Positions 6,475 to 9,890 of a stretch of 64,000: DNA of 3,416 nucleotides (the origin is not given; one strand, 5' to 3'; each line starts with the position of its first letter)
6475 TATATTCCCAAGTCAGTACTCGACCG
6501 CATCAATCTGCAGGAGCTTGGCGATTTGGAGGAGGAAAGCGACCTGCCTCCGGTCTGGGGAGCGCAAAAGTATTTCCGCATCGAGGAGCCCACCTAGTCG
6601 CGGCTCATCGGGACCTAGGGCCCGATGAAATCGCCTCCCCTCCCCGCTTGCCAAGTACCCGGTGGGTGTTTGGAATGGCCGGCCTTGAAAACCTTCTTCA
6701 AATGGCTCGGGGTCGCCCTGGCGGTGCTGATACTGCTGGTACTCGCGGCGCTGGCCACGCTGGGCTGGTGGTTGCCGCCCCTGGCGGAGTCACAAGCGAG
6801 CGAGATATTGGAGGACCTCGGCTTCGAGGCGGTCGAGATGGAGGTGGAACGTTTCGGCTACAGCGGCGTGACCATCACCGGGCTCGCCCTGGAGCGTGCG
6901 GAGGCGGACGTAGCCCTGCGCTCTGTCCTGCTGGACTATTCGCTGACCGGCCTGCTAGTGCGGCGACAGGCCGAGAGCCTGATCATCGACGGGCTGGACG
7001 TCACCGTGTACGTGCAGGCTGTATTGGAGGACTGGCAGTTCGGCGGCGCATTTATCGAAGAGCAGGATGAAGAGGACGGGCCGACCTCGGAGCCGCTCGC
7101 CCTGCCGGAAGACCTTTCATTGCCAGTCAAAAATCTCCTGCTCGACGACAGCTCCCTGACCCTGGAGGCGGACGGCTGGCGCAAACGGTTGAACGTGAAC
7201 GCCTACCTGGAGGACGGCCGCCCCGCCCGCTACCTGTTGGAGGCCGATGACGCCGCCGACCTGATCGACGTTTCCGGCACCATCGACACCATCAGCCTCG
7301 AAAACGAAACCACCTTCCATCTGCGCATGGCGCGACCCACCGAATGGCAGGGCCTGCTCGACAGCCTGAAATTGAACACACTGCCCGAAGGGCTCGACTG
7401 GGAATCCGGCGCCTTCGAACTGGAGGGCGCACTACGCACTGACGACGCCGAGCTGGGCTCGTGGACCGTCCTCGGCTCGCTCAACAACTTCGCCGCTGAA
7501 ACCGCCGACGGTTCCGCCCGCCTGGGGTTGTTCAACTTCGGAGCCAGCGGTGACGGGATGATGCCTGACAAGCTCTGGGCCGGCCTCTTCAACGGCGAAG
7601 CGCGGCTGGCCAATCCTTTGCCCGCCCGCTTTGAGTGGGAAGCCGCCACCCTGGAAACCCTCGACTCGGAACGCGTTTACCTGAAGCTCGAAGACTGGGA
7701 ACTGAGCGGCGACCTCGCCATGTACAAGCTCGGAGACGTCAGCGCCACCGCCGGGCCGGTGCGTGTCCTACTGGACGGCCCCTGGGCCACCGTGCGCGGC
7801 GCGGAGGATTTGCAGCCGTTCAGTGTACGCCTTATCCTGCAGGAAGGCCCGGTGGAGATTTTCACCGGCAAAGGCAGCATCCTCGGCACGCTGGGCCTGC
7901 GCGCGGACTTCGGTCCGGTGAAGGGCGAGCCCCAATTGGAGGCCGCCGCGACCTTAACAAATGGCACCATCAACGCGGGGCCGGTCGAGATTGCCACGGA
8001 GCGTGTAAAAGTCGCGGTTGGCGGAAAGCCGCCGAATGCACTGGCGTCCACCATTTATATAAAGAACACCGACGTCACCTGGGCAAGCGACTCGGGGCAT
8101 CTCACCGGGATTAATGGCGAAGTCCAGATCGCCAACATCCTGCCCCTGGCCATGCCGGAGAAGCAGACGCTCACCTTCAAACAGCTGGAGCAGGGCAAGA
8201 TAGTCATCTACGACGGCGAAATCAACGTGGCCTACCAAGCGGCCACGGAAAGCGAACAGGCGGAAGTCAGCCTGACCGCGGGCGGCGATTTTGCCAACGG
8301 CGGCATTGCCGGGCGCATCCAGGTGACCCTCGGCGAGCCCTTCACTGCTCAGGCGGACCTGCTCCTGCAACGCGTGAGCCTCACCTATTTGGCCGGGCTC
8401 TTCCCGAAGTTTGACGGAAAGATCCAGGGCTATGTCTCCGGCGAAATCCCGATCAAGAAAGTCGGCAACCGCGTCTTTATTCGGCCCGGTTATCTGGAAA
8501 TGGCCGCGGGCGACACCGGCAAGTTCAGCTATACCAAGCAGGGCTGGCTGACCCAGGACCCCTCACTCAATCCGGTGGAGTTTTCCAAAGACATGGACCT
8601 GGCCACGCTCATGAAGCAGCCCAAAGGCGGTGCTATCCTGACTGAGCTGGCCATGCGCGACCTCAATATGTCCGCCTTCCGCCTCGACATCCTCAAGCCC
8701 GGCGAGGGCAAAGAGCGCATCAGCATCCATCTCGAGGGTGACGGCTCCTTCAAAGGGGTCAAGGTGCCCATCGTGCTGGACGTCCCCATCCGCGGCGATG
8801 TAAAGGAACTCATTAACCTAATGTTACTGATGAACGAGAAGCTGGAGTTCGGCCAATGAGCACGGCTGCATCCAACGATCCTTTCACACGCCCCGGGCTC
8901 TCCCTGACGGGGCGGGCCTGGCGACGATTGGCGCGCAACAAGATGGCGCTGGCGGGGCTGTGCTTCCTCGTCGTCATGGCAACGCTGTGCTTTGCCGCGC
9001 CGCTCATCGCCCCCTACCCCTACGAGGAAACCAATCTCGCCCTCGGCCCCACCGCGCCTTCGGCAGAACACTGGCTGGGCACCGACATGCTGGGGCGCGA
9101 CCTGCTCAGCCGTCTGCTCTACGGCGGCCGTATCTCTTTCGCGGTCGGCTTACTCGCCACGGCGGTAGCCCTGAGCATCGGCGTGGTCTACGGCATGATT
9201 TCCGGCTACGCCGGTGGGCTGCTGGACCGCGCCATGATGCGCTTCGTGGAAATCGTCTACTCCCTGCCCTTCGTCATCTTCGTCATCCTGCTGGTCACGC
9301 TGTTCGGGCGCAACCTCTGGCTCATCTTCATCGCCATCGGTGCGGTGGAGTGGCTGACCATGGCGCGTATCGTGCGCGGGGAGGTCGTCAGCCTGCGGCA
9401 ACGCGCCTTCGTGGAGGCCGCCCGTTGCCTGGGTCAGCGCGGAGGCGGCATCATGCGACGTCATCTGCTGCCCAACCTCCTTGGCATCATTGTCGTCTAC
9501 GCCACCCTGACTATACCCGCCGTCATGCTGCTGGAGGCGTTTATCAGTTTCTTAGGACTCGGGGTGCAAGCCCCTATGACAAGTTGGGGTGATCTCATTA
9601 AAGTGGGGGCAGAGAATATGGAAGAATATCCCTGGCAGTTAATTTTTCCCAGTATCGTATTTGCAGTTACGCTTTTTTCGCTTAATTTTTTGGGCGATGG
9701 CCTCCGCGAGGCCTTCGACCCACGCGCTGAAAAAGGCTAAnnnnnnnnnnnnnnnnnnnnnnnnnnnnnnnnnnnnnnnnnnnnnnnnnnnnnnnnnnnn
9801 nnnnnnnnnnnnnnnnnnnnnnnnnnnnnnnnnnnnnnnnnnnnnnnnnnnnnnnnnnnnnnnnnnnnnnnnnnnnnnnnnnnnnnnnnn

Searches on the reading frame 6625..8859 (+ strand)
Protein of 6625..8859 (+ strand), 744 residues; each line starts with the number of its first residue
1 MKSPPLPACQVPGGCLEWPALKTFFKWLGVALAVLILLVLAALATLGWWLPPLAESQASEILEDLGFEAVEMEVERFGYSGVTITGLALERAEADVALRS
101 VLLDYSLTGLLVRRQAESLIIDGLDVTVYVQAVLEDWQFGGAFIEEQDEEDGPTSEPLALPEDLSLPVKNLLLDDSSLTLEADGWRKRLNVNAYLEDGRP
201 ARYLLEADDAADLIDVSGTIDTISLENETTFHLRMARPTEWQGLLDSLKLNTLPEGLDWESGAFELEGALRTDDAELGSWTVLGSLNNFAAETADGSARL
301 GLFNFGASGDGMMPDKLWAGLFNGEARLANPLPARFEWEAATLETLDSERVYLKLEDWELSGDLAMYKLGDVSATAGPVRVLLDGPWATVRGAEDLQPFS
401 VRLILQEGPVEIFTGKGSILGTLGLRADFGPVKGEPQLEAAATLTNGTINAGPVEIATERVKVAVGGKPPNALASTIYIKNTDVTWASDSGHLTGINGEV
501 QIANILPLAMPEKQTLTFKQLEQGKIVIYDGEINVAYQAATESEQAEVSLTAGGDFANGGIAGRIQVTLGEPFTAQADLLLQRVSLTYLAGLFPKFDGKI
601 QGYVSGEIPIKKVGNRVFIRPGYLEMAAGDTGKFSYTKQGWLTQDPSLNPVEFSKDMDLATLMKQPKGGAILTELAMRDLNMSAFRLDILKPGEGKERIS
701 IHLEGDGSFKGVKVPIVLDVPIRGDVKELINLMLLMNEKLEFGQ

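Call 58: search_protein_families(library=pfam, proteins=[window:6625-8859:+], max_evalue=0.0001)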
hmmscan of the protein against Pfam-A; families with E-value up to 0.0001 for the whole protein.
window:6625-8859:+ (744 aa): 1 family
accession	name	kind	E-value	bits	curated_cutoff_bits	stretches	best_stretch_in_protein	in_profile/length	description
PF11739.14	YdbH-like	-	1.6e-13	50.9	26.3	1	355-627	549-792/893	Intermembrane phospholipid transport protein YdbH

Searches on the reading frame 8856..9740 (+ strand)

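Call 58: search_protein_families(library=pfam, proteins=[window:8856-9740:+], max_evalue=0.0001)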
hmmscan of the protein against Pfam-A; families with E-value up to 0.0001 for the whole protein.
window:8856-9740:+ (294 aa): 2 families
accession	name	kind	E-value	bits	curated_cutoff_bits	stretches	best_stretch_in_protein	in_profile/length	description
PF00528.27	BPD_transp_1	-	1.1e-29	103.9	26.4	1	109-292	1-183/184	Binding-protein-dependent transport system inner membrane component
PF12911.12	OppC_N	-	4.2e-16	59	23.9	1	16-62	1-47/53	N-terminal TM domain of oligopeptide transport permease C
